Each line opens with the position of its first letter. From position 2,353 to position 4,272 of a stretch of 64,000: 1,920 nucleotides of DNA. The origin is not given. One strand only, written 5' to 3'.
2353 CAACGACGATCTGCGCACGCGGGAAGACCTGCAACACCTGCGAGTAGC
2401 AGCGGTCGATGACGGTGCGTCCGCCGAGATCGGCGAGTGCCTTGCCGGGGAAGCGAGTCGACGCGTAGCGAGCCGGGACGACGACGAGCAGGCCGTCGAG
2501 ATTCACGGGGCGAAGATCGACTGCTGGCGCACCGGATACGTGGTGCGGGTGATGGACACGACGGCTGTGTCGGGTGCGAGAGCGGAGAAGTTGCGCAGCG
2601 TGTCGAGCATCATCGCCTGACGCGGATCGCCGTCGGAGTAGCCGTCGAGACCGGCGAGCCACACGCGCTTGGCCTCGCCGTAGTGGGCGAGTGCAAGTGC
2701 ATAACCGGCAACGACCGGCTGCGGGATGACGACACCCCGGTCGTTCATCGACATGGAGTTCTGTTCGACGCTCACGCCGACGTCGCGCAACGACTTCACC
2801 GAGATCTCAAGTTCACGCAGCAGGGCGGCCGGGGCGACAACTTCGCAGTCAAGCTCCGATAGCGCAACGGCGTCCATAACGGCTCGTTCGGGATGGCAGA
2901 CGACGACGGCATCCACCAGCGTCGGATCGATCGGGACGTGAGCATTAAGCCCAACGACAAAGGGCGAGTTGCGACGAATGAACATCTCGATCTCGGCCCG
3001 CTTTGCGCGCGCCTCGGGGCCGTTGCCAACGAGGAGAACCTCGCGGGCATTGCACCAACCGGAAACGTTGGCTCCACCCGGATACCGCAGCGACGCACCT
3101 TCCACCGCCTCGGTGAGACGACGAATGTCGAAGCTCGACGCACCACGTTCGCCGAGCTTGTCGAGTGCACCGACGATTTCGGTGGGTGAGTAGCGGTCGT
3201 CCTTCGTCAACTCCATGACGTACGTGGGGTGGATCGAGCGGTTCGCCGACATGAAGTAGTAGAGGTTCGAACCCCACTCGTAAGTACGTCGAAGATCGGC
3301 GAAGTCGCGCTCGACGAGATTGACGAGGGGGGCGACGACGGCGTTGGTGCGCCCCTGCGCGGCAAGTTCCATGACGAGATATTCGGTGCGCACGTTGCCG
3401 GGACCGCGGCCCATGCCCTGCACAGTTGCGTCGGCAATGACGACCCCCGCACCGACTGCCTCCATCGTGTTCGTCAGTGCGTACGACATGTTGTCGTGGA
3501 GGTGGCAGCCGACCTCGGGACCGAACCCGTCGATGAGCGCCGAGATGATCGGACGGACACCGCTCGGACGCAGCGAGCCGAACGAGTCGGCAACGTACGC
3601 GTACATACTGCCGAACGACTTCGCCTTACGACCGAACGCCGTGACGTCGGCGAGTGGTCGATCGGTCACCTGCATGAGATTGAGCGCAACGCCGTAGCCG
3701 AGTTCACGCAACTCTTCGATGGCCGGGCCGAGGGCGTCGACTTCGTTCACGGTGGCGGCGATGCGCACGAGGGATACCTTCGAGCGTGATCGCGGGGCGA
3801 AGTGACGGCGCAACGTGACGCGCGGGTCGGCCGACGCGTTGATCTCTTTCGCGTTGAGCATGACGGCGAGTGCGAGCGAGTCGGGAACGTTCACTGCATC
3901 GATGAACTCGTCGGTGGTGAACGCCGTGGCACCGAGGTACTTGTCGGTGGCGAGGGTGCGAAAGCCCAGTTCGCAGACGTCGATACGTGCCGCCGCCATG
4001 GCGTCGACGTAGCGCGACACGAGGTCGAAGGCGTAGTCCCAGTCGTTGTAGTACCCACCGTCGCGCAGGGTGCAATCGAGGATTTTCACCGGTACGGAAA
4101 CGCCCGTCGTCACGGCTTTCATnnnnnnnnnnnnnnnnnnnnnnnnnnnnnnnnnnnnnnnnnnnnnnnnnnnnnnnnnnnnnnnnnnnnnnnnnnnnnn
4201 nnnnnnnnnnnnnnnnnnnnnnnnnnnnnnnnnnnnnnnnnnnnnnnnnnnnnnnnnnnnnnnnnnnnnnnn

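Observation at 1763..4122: HMGL-type pyruvate aldolase fused to a Cst-II/Maf-like domain and translationally coupled to a KdsB paralog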

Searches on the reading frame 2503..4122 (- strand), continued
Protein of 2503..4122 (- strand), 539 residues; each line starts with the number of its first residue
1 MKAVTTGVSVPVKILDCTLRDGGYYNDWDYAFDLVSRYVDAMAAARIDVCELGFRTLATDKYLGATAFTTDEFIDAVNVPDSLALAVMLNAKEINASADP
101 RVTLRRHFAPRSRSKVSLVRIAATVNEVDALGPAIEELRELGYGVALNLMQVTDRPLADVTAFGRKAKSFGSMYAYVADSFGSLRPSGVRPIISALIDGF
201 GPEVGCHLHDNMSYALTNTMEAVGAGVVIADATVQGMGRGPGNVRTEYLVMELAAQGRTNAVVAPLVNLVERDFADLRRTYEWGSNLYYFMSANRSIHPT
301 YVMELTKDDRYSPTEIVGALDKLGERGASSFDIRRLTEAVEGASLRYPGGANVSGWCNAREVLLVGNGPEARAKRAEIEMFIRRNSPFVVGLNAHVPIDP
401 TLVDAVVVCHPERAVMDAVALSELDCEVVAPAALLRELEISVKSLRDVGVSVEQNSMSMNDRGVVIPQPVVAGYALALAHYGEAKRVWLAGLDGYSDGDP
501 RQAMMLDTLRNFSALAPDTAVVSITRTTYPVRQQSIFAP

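Call 69: get_annotated_region(hit=H5, flank=7000)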
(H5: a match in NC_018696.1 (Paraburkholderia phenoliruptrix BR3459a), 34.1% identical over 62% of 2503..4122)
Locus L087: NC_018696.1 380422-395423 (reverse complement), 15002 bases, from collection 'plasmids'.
description: Paraburkholderia phenoliruptrix BR3459a plasmid pSYMBR3459, complete sequence
organism: Paraburkholderia phenoliruptrix BR3459a (NCBI taxid 1229205)
taxonomy: Bacteria; Pseudomonadota; Betaproteobacteria; Burkholderiales; Burkholderiaceae; Paraburkholderia; Paraburkholderia phenoliruptrix; Paraburkholderia phenoliruptrix BR3459a
host: -; source: Mimosa flocculosa; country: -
typing (MOB-suite, as given by PLSDB): conjugative; relaxase MOBP; mating-pair formation MPF_T
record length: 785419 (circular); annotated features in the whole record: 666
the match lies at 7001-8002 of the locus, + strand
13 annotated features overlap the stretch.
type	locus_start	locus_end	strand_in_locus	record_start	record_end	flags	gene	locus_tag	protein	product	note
CDS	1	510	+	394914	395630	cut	-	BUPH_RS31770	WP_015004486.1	ABC transporter ATP-binding protein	-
CDS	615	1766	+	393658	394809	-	-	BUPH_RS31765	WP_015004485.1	branched-chain amino acid ABC transporter substrate-binding protein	GO:0015803 - branched-chain amino acid transport [Evidence IEA]; GO:0055085 - transmembrane transport [Evidence IEA]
CDS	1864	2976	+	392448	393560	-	-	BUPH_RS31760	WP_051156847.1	porin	-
CDS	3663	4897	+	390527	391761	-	-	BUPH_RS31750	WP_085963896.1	IS3 family transposase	-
CDS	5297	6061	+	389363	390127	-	-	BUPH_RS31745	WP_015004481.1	SDR family oxidoreductase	-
CDS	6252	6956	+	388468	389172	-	-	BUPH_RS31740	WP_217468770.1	SDR family oxidoreductase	-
CDS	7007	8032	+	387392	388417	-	-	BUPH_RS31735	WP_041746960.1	hypothetical protein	-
CDS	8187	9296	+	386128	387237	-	-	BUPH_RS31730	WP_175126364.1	phosphoserine aminotransferase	-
CDS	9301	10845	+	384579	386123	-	-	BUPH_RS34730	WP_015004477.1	HAD-IA family hydrolase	GO:0008152 - metabolic process [Evidence IEA]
CDS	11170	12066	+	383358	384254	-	-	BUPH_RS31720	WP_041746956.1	DMT family transporter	GO:0055085 - transmembrane transport [Evidence IEA]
CDS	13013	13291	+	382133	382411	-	-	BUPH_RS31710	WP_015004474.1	HU family DNA-binding protein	GO:0030261 - chromosome condensation [Evidence IEA]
CDS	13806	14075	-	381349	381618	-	-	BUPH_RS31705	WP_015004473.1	DUF1488 family protein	-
CDS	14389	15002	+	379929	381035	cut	-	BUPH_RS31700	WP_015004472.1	DNA-binding protein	-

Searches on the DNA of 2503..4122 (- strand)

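Call 56: search_dna_similar(query=L024:10001-12400:+, collection=ecoli_genomes, mode=distant, max_rows=10)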
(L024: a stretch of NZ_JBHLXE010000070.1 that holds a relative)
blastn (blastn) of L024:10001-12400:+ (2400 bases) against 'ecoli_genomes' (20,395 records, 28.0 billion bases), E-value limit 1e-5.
No match.
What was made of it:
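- Tried and rejected: A search for an E. coli O- or K-antigen locus carrying the module, which might have tied it to a known glycan structure, found no match in 5,426 genomes (call 56).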
